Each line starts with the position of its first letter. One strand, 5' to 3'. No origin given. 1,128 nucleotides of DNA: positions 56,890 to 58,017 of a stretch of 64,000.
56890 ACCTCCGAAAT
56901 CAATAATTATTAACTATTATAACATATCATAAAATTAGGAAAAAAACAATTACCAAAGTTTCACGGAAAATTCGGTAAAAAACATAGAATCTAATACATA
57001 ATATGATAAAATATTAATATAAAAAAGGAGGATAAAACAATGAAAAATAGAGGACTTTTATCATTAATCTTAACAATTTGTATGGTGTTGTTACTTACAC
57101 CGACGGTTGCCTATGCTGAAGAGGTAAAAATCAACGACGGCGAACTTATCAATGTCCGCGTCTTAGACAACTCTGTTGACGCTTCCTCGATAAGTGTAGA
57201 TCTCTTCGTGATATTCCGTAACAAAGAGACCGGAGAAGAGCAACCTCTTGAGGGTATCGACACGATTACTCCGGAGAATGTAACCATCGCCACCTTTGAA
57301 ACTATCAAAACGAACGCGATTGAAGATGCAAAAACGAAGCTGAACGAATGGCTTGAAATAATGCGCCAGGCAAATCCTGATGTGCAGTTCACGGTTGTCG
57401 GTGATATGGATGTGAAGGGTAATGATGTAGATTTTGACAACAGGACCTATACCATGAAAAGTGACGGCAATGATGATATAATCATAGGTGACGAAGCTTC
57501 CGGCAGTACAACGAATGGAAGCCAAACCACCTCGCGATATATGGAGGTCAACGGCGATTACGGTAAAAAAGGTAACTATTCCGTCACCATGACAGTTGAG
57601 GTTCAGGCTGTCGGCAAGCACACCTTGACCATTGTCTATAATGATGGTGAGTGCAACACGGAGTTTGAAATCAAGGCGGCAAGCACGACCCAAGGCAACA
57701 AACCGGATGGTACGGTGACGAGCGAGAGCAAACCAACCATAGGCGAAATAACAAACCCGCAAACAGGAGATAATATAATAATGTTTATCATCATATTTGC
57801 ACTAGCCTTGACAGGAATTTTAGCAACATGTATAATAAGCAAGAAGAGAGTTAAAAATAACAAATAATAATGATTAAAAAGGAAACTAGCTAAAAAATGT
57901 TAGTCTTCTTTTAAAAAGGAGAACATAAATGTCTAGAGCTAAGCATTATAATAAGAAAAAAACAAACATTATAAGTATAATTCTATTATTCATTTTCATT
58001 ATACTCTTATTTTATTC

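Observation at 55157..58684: Sortase B locus: GC-rich foreign NPQTG surface-protein gene next to native srtB and a divergent 575-aa double-HTH regulator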

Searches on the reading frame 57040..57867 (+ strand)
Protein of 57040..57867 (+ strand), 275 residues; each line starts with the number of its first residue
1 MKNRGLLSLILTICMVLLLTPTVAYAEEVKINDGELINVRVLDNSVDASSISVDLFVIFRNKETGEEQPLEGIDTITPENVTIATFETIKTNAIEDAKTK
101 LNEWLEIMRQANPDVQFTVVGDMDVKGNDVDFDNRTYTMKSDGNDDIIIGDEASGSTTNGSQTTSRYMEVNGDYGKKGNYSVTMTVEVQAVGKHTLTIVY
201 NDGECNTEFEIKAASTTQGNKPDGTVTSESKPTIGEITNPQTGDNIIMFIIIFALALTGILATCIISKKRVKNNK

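Call 5: search_protein_families(library=pfam, proteins=[window:57040-57867:+], max_evalue=0.01)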
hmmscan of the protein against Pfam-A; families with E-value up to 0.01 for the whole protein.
window:57040-57867:+ (275 aa): 0 families

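Call 6: search_protein_families(library=ncbifam, proteins=[window:57040-57867:+], max_evalue=0.01)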
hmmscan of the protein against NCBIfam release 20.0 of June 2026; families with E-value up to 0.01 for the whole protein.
window:57040-57867:+ (275 aa): 2 families
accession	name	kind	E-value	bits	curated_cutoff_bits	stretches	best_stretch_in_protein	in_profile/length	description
NF053819.1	EF0750_LPXTG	subfamily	1.2e-05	25.7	47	0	215-270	47-104/105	EF2685/EF0750 family sortase-dependent surface protein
NF006308.0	PRK08508.1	equivalog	0.0017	17.7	377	1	68-164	170-261/279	biotin synthase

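Call 7: find_homologous_proteins(query=window:57040-57867:+, max_evalue=0.001)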
Query window:57040-57867:+ (275 aa): 84 proteins with E <= 0.001 among 927 candidates.
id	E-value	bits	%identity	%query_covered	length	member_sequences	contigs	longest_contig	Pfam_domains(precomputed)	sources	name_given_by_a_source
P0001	3.6e-173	592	100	100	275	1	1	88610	-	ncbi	ncbi:MAG: hypothetical protein ACI4VP_05645 [Clostridia bacterium]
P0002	2.6e-143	494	84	100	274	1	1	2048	-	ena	-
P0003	6.5e-142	490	63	100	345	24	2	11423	PF03442.21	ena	-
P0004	1.8e-140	485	62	99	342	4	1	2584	PF03442.21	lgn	-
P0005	2.2e-126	439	89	70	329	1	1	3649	PF03442.21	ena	-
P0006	6.0e-123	427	78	74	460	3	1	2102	PF03442.21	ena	-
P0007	2.3e-105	370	83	70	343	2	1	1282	PF03442.21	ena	-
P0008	3.0e-105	369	91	70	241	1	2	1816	-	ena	-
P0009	2.2e-102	360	82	70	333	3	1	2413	PF03442.21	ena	-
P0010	7.8e-102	358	81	70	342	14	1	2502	PF03442.21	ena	-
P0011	1.1e-93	331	79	70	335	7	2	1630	PF03442.21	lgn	-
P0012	2.0e-93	331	76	68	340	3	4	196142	PF03442.21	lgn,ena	-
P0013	1.2e-92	328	77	70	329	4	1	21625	PF03442.21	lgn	-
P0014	2.3e-92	327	68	93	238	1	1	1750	-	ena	-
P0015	3.4e-92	327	53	91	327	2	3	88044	PF03442.21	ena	-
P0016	5.1e-91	323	77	70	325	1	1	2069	PF03442.21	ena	-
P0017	1.6e-90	321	74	70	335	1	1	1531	PF03442.21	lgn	-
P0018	1.5e-89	318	77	70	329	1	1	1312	PF03442.21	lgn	-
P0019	2.2e-89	317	77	70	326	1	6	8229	PF03442.21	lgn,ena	-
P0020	3.0e-88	314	50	98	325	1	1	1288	PF03442.21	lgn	-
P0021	1.4e-85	305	75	70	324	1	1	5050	PF03442.21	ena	-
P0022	8.8e-84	299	51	99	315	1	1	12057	PF03442.21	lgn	-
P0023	9.4e-84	299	74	70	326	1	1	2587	PF03442.21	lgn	-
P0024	2.6e-83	298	73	70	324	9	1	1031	PF03442.21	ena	-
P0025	3.1e-83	297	72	70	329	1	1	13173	PF03442.21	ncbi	ncbi:MAG: X2-like carbohydrate binding domain-containing protein [Candidatus Fimenecus sp.]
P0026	6.4e-83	296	72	71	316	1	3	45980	PF03442.21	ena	-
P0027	1.1e-82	295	72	71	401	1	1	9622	PF03442.21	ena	-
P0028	1.1e-82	295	71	71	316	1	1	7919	PF03442.21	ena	-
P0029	5.0e-82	293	71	71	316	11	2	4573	PF03442.21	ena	-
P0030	3.8e-81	290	71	71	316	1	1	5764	PF03442.21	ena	-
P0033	1.2e-72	263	65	65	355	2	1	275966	PF03442.21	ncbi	ncbi:MAG: X2-like carbohydrate binding domain-containing protein [Ruminococcus sp.]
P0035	6.1e-68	247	66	65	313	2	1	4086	PF03442.21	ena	-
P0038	3.0e-57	212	48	80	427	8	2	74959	PF03442.21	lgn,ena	-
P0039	2.7e-55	206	93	33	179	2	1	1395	PF03442.21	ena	-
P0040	2.0e-48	183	51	69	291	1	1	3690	PF03442.21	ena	-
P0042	2.3e-42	163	80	27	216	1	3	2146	PF03442.21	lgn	-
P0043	3.5e-41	160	86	33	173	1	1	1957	PF03442.21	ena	-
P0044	2.0e-38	150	74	31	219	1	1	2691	PF03442.21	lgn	-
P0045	4.5e-32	130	67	33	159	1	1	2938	PF03442.21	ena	-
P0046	4.8e-32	130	67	33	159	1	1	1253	PF03442.21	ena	-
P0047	8.6e-32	129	66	33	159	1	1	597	PF03442.21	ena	-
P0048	1.4e-31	128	66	33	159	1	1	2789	PF03442.21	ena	-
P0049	2.9e-31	127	64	33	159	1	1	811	PF03442.21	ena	-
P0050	7.4e-31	126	77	33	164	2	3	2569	PF03442.21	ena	-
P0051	7.4e-30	122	64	33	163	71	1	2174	PF03442.21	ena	-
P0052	2.3e-28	118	62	33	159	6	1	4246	PF03442.21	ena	-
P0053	2.4e-27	114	67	31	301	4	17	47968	PF03442.21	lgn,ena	-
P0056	8.7e-21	93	64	33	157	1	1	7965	PF03442.21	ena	-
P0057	1.6e-15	75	41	31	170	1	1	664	PF03442.21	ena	-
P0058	7.8e-15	73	41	30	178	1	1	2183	PF03442.21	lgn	-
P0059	1.1e-14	73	75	20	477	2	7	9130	PF18998.7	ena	-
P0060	1.6e-13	69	50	29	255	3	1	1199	PF03442.21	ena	-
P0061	3.1e-13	68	43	31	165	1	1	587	PF03442.21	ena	-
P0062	5.8e-13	67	47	31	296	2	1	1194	PF03442.21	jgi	-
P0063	1.5e-12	66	43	29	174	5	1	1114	PF03442.21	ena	-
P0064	1.8e-12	65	46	31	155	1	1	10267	PF03442.21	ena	-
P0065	6.2e-12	64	46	31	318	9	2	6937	PF03442.21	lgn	-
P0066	6.6e-12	64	46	31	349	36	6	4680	PF03442.21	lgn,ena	-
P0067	1.0e-11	63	46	31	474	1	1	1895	PF00842.28,PF03442.21,PF01168.27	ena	-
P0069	5.7e-11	61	41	29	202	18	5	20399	PF03442.21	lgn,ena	-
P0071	2.1e-10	59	48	29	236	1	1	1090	PF09334.18,PF03442.21,PF00133.29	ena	-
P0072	3.0e-10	58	43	31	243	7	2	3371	PF03442.21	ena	-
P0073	3.1e-10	58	44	31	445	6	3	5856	PF03442.21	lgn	-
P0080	1.1e-7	50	45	29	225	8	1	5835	PF03442.21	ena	-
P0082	4.7e-7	48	45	29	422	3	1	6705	PF03442.21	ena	-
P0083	5.8e-6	44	39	36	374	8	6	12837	PF03442.21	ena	-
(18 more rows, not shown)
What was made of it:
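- The window is a metagenome-assembled genome (call 7).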

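Call 9: find_encoding_contigs(protein=P0003, flank=6000, max_places=3)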
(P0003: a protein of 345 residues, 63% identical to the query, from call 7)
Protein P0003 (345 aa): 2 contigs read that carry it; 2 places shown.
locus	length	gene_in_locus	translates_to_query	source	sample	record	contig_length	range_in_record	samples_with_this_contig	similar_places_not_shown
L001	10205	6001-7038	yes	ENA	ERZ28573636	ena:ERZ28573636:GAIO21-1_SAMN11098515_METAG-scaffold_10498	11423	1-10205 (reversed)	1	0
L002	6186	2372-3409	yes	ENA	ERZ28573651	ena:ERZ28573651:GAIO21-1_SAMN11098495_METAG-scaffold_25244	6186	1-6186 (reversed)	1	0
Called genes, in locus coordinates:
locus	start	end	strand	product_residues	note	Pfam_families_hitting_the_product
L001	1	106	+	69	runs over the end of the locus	-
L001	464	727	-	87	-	PF01381:HTH_3 (weak)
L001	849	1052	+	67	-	-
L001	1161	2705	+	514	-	PF03793:PASTA, PF07553:Lipoprotein_Ltp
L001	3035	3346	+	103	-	PF01797:Y1_Tnp (weak)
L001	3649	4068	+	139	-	-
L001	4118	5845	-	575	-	PF01381:HTH_3 (faint), PF13443:HTH_26 (faint)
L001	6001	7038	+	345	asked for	PF03442:CBM_X2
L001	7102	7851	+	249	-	PF04203:Sortase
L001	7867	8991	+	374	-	-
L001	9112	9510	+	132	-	PF01741:MscL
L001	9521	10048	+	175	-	PF01966:HD (weak)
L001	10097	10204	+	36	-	?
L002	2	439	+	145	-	?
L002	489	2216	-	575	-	PF01381:HTH_3 (faint), PF13443:HTH_26 (faint)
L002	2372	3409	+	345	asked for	PF03442:CBM_X2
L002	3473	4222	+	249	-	PF04203:Sortase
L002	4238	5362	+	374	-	-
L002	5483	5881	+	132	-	PF01741:MscL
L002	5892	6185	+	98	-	?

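Call 10: find_encoding_contigs(protein=P0012, flank=6000, max_places=3)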
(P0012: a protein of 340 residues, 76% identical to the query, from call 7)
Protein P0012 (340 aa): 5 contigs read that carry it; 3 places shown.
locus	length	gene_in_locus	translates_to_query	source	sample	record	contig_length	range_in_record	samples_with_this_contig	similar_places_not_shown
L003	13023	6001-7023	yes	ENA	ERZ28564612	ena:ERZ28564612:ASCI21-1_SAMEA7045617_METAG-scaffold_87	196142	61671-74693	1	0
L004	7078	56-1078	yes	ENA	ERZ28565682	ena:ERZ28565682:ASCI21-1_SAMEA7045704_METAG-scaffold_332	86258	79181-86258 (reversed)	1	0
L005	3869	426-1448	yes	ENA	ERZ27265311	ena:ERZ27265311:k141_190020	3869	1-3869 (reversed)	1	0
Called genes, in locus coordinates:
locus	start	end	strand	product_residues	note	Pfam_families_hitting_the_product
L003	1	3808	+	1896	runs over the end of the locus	-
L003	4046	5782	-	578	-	-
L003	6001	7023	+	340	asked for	PF03442:CBM_X2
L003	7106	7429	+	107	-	PF14198:TnpV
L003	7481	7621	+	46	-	-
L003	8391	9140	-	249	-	-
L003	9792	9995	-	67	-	PF16938:Phage_holin_Dp1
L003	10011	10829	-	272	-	PF05257:CHAP, PF08230:CW_7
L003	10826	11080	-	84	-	-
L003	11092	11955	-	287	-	-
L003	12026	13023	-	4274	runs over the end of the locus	PF28553:WH_1 (weak), PF28554:DUF8437, PF00176:SNF2-rel_dom, PF04851:ResIII, PF28555:Helicase_dom, PF18819:MuF_C, PF18760:ART-PolyVal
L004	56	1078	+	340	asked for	PF03442:CBM_X2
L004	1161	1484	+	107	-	PF14198:TnpV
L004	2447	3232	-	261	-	-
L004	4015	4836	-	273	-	PF01738:DLH (faint), PF20434:BD-FAE, PF07859:Abhydrolase_3, PF00326:Peptidase_S9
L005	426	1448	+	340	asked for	PF03442:CBM_X2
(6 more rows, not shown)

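Call 11: find_encoding_contigs(protein=P0033, flank=6000, max_places=2)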
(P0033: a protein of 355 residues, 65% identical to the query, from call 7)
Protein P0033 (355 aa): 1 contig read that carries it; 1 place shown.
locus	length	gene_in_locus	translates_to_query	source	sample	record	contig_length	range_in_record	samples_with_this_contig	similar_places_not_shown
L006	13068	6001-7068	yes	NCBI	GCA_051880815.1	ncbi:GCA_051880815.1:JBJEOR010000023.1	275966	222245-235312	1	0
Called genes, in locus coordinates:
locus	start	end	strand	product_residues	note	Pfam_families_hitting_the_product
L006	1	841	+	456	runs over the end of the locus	PF02874:ATP-synt_ab_N (weak), PF00006:ATP-synt_ab, PF22919:ATP-synt_VA_C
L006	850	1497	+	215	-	PF01813:ATP-synt_D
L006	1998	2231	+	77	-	PF00550:PP-binding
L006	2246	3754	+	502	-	PF00501:AMP-binding, PF23562:AMP-binding_C_3 (weak)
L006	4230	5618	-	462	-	PF00196:GerE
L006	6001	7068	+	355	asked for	PF03442:CBM_X2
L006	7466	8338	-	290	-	PF02645:DegV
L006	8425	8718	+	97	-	PF05239:PRC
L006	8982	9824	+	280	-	-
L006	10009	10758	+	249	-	PF00318:Ribosomal_S2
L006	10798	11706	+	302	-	PF25025:EF-Ts_N (weak), PF00889:EF_TS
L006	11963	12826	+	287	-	PF13308:YARHG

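Call 18: find_related_loci(query=A1, collection=genome_contigs, flank=8000)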
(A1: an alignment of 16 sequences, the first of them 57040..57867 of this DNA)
Query A1 (275 aa) in genome_contigs; peptide patterns used: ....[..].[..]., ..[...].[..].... (x = any residue, [..] = any of these).
26 stretches matched a pattern; 3 encode a relative of the query (tblastn E <= 1e-3); 3 distinct loci.
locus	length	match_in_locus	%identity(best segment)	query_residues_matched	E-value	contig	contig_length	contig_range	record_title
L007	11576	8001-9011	65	1-267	9e-127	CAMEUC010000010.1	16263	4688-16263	MAG: uncultured Clostridium sp. isolate SRR11489788_bin.70_metaWRAP_v1.3_MAG genome assembly, contig: ERZ11466826.3644,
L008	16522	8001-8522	70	1-193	1e-81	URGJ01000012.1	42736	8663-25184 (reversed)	uncultured Ruminococcaceae bacterium isolate UMGS976 genome assembly, contig: NODE_270_length_42736_cov_11.680256, whole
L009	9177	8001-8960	72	6-270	2e-77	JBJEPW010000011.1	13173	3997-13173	MAG: Candidatus Fimenecus sp. isolate PUUB49_bin.003 NODE_1731_length_13173_cov_20.607791, whole genome shotgun sequence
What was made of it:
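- Tried and rejected: The GTDB representative genomes yielded only 3 loci for the surface family (call 18), so most evidence comes from metagenome contigs.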

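Call 32: predict_structure(alignment_id=A2)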
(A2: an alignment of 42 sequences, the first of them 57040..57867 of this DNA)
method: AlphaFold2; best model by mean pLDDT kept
length: 275 residues; sequences in the alignment: 42
mean_pLDDT: 64.4   pTM: 0.49
mean pLDDT of the five models: 64.4, 64.2, 55.5, 41.5, 36.3
residues with pLDDT >= 90: 62; 70-90: 64; 50-70: 28; < 50: 121
segments of 3 or more residues with pLDDT < 50: 1-3, 16-27, 144-163, 192-221, 223-249, 253-275
pLDDT, mean of each block of 10 residues (from residue 1): 53 50 46 57 89 92 78 90 94 96 87 80 92 87 52 41 67 93 87 43 41 36 34 32 41 47 46 44
secondary structure, 60 per line:
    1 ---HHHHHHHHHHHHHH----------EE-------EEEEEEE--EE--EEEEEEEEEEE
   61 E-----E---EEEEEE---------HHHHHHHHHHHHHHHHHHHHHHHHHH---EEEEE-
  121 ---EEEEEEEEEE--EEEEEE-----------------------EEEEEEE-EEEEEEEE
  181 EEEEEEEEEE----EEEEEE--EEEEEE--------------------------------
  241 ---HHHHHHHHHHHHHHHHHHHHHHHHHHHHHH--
elements in order: H4-17 E37-43 E50-61 E71-76 H86-111 E115-119 E124-133 E136-141 E165-171 E173-190 E195-200 E203-208 H244-273
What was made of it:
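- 57046..57749 (+): Foreign GC-rich cassette. It comprises the signal peptide (to 57117), a conserved N-domain of unknown fold (residues about 37-190), a remnant of the X2 domain and a linker. The AF2 N-domain has pLDDT about 90 (call 32).
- On Sortase-dependent surface protein (cell-wall sorting signal): AF2 predicts helices at 4-17 and 244-273 (call 32).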

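Call 37: fold_search(model_id=the predicted structure, library=pdb)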
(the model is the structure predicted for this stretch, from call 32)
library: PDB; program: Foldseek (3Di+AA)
matches with E <= 10: 152; with E <= 0.001: 0
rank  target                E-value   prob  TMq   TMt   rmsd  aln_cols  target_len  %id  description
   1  5msm_A                3.8e-01  0.03  0.06  0.05  19.2       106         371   17  Structure of the Dcc1-Ctf8-Ctf18C Trimer (released 2017-02-15)
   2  1c77_B                5.4e-01  0.21  0.20  0.34  13.5       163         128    7  STAPHYLOKINASE (SAK) DIMER (released 2000-08-01)
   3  4kf5_A                6.1e-01  0.03  0.08  0.11  30.2       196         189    8  Crystal Structure of Split GFP complexed with engineered sfCherry with an insertion of GFP fragment (released 2013-12-18)
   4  5okc_B                6.9e-01  0.02  0.05  0.05  19.6       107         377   17  Crystal structure of the Ctf18-1-8 module from Ctf18-RFC (released 2017-12-20)
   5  4mpo_B                7.3e-01  0.03  0.09  0.15  20.3       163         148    7  1.90 A resolution structure of CT771 from Chlamydia trachomatis Bound to Hydrolyzed Ap4A Products (released 2014-01-22)
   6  5oki_G                8.3e-01  0.01  0.05  0.04  18.6        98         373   15  Crystal structure of the Ctf18-1-8 module from Ctf18-RFC in complex with a 63 kDa fragment of DNA Polymerase epsilon (released 2017-12-20)
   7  5okc_A                8.8e-01  0.02  0.06  0.04  20.2       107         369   15  Crystal structure of the Ctf18-1-8 module from Ctf18-RFC (released 2017-12-20)
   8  3smd                  9.9e-01  0.08  0.14  0.24  14.9       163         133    9  Crystal structure of a mut/nudix family protein from bacillus thuringiensis (released 2011-07-20)
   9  1c4p_A                1.1e+00  0.07  0.16  0.26  22.8       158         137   11  BETA DOMAIN OF STREPTOKINASE (released 1999-10-13)
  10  6b7t_B                1.1e+00  0.01  0.08  0.09  26.1       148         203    9  Truncated strand 10-less green fluorescent protein (released 2017-12-27)
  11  1l4z_B                1.1e+00  0.04  0.10  0.18  21.8       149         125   12  X-RAY CRYSTAL STRUCTURE OF THE COMPLEX OF MICROPLASMINOGEN WITH ALPHA DOMAIN OF STREPTOKINASE IN THE PRESENCE CADMIUM  (released 2002-12-11)
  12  1c76                  1.2e+00  0.14  0.19  0.34  15.3       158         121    8  STAPHYLOKINASE (SAK) MONOMER (released 2000-08-01)
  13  6s1c_B                1.3e+00  0.01  0.05  0.05  19.1       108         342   16  P3221 crystal form of the Ctf18-1-8/Pol2(1-528) complex (released 2020-07-08)
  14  5msm_D                1.3e+00  0.01  0.06  0.05  20.4       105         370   15  Structure of the Dcc1-Ctf8-Ctf18C Trimer (released 2017-02-15)
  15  7kpj_F                1.4e+00  0.06  0.15  0.18  26.5       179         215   11  Crystal structure of Ruminococcus gnavus immunoglobulin binding protein in complex with 338E6 Fab (released 2022-01-19)
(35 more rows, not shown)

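Call 42: search_protein_families(library=pfam, proteins=[L001:6001-7038:+, L008:8001-9617:+, L008:6838-7911:+, L003:4046-5782:-], max_evalue=0.01)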
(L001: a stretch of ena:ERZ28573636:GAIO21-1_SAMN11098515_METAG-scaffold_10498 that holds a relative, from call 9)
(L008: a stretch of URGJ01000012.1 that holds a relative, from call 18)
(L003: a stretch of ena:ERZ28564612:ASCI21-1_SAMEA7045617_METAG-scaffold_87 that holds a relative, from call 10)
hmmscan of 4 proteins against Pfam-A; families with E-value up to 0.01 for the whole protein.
L001:6001-7038:+ (345 aa): 2 families
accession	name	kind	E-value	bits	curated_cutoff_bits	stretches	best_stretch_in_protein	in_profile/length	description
PF03442.20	CBM_X2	-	5.8e-10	39.6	28.9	1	210-275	16-78/83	Carbohydrate binding domain X2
PF07550.17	Shr-like_HID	-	0.00089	20.2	22.3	1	209-269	11-68/82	Heme-binding protein Shr-like, Hb-interacting domain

L008:8001-9617:+ (538 aa): 2 families
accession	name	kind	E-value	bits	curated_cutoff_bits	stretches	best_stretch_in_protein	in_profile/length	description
PF03442.20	CBM_X2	-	2.9e-08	34.1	28.9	1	412-479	15-79/83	Carbohydrate binding domain X2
PF07550.17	Shr-like_HID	-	0.0072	17.2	22.3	1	413-471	12-67/82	Heme-binding protein Shr-like, Hb-interacting domain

L008:6838-7911:+ (357 aa): 0 families

L003:4046-5782:- (578 aa): 4 families
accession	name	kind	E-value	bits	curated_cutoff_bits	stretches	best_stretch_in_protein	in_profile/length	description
PF13443.12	HTH_26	-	5.5e-05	23.8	22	0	6-55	1-49/63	Cro/C1-type HTH DNA-binding domain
PF20432.4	Xre-like-HTH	-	0.00019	22.1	25.8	1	12-38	20-46/63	Antitoxin Xre-like helix-turn-helix domain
PF01381.28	HTH_3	-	0.00084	19.8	23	0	9-44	3-38/55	Helix-turn-helix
PF20317.4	HTH_60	-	0.0042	17.9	24.1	0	2-141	5-126/140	Helix-turn-helix domain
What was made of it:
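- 57607..57608 (+): Junction of a 213-nt (71-codon) in-frame deletion that removed most of the X2 domain. It lies between direct repeats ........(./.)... The window protein has no CBM_X2 Pfam hit, whereas L001 has one at 5.8e-10 (calls 5, 42).
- On CBM_X2 (PF03442) domain proteins: Its full-length alleles do: L001 at 39.6 bits against 28.9 (call 42), and most of the 84 homologs (call 7).
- On XRE-family HTH regulators (PF01381 HTH_3): The N-terminal copy is detected in the L003 homolog at residues 6-55 (call 42).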

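Call 59: find_encoding_contigs(protein=P0059, flank=6000, max_places=3)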
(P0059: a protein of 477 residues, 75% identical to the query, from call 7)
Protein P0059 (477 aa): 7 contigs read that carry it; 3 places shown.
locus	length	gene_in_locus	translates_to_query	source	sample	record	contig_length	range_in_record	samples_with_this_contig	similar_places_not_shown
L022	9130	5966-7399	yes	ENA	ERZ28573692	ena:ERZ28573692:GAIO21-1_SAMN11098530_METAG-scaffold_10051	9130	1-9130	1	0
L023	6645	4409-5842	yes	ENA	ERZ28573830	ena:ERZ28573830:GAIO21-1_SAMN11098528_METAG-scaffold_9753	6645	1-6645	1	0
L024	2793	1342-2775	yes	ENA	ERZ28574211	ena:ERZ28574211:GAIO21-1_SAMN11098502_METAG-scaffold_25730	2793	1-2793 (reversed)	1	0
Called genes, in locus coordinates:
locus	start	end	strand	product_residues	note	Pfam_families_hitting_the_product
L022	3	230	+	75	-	?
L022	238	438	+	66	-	PF04024:PspC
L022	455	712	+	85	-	PF12674:Zn_ribbon_2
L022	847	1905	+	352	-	PF03193:RsgA_GTPase, PF00005:ABC_tran (weak), PF01926:MMR_HSR1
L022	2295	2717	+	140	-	PF00011:HSP20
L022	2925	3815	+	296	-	PF00005:ABC_tran, PF13304:AAA_21, PF13732:DrrA1-3_C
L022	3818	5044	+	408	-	PF12698:ABC2_membrane_3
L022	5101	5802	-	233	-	PF01381:HTH_3 (faint), PF12844:HTH_19 (faint), PF13443:HTH_26 (faint)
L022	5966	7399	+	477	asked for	PF18998:Flg_new_2 (weak)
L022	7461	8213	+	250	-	PF04203:Sortase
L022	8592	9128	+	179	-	?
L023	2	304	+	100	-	?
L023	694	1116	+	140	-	PF00011:HSP20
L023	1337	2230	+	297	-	PF00005:ABC_tran, PF13304:AAA_21, PF13732:DrrA1-3_C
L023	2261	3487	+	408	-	PF12698:ABC2_membrane_3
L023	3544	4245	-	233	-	PF01381:HTH_3 (faint), PF12844:HTH_19 (faint), PF13443:HTH_26 (faint)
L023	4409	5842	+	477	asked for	PF18998:Flg_new_2 (weak)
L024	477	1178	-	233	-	PF01381:HTH_3 (faint), PF12844:HTH_19 (faint), PF13443:HTH_26 (faint)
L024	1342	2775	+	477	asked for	PF18998:Flg_new_2 (weak)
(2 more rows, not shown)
